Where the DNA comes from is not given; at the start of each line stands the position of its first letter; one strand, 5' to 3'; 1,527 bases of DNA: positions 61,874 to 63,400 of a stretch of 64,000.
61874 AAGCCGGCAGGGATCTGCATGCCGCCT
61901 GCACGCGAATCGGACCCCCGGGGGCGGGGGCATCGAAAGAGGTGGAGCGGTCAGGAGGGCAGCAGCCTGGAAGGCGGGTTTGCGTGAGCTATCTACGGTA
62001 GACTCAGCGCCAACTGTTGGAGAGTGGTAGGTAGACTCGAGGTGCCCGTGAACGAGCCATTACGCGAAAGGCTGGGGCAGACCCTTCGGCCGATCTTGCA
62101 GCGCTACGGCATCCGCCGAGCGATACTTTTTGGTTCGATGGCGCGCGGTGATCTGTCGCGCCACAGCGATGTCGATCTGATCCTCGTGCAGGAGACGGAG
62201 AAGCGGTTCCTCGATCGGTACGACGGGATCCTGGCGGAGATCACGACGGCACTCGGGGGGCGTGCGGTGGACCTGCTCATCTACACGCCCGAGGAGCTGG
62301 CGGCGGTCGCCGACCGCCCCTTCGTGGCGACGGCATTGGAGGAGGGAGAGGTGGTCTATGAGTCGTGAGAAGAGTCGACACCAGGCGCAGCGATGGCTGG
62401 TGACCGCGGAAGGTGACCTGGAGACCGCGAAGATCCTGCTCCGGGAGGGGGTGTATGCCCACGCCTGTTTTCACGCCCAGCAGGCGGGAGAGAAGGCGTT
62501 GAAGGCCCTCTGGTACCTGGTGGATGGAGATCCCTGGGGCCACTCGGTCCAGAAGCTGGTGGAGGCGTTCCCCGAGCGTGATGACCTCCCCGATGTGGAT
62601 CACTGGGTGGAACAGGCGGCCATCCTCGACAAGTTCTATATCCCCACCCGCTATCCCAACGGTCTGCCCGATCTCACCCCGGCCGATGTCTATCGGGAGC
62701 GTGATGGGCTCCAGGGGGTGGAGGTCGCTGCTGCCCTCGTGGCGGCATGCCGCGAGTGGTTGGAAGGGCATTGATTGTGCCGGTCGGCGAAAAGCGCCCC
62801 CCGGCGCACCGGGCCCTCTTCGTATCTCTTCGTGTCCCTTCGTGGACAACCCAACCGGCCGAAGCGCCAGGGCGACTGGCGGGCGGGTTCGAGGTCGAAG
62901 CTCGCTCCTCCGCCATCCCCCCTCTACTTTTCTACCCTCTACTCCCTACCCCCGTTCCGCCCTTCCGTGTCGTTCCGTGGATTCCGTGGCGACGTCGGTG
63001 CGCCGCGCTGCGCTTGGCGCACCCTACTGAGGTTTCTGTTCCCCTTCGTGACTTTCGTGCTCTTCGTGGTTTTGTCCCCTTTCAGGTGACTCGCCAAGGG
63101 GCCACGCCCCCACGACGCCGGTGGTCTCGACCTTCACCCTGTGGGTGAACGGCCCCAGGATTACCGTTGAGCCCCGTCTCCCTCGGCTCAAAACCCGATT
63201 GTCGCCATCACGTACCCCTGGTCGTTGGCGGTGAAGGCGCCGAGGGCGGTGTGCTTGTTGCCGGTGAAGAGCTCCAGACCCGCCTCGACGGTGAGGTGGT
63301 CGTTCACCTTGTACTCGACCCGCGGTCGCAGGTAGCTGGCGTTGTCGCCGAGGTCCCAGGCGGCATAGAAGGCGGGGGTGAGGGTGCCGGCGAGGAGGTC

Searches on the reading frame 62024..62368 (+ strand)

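Call 94: search_protein_families(library=pfam, proteins=[window:62024-62368:+], max_evalue=0.001)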
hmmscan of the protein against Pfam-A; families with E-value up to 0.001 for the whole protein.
window:62024-62368:+ (114 aa): 3 families
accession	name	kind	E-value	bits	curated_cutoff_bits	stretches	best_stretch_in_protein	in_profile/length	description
PF18765.7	Polbeta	-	1.6e-11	44.6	26.9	1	20-113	2-89/93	Polymerase beta, Nucleotidyltransferase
PF01909.29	NTP_transf_2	-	2.9e-09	37.6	21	1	23-92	6-79/93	Nucleotidyltransferase domain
PF22600.2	MTPAP-like_central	-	0.00032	21.2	27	1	13-60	25-69/139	Poly(A) RNA polymerase, mitochondrial-like, central palm domain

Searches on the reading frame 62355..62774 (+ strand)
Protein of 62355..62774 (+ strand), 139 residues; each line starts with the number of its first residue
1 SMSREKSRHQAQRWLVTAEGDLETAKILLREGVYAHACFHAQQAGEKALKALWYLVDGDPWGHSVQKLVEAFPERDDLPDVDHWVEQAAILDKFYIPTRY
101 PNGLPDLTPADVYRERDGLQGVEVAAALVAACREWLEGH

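Call 94: search_protein_families(library=pfam, proteins=[window:62355-62774:+], max_evalue=0.001)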
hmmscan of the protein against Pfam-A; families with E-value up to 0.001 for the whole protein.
window:62355-62774:+ (139 aa): 1 family
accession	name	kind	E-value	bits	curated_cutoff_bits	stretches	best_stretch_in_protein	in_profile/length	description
PF05168.19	HEPN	-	7.7e-26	91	22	1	11-134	1-116/117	HEPN domain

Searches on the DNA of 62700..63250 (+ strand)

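Call 86: search_rna_families(source=window, start=62700, end=63250, threshold=evalue, max_evalue=1)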
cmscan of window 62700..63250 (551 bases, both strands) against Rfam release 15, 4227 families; matches with E-value up to 1: 0.
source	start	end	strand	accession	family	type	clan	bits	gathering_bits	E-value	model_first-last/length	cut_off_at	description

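Call 96: build_rna_model(alignment_id=A3, structure=none)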
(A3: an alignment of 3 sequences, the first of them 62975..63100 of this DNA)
Model R1 built from alignment A3 (3 sequences, 144 columns); structure: none (sequence only).
model positions 119; base pairs 0; branch points 0; effective number of sequences 2.38; information 0.485 bits per position. No base pairs: searches with it score sequence only.

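Call 97: search_with_rna_model(model_id=R1, sources=[window, L121, L124, L125], max_evalue=10, filters=default)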
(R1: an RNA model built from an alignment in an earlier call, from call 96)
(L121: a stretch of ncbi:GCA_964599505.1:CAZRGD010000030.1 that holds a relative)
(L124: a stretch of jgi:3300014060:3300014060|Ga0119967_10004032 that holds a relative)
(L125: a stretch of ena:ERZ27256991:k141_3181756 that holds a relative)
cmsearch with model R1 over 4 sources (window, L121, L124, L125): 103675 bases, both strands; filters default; matches with E-value up to 10: 11.
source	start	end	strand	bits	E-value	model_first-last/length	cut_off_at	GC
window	62976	63095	+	88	2.3e-26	2-118/119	-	0.62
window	24351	24464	+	82.9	9.5e-25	2-118/119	-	0.66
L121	3665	3790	+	80.4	5.5e-24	2-115/119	-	0.56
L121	2202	2242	+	12.2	0.011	3-43/119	-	0.76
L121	8596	8646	-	11.8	0.014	55-104/119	-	0.67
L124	7265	7305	-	9.9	0.055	53-92/119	-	0.71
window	59311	59375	-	7.1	0.4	36-102/119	-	0.63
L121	11162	11220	-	7.1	0.41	32-90/119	-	0.71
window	24509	24538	+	3.3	6.4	6-35/119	-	0.73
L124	7090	7108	-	3.2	6.6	22-40/119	-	0.95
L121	3601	3622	+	2.7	9.9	25-46/119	-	0.91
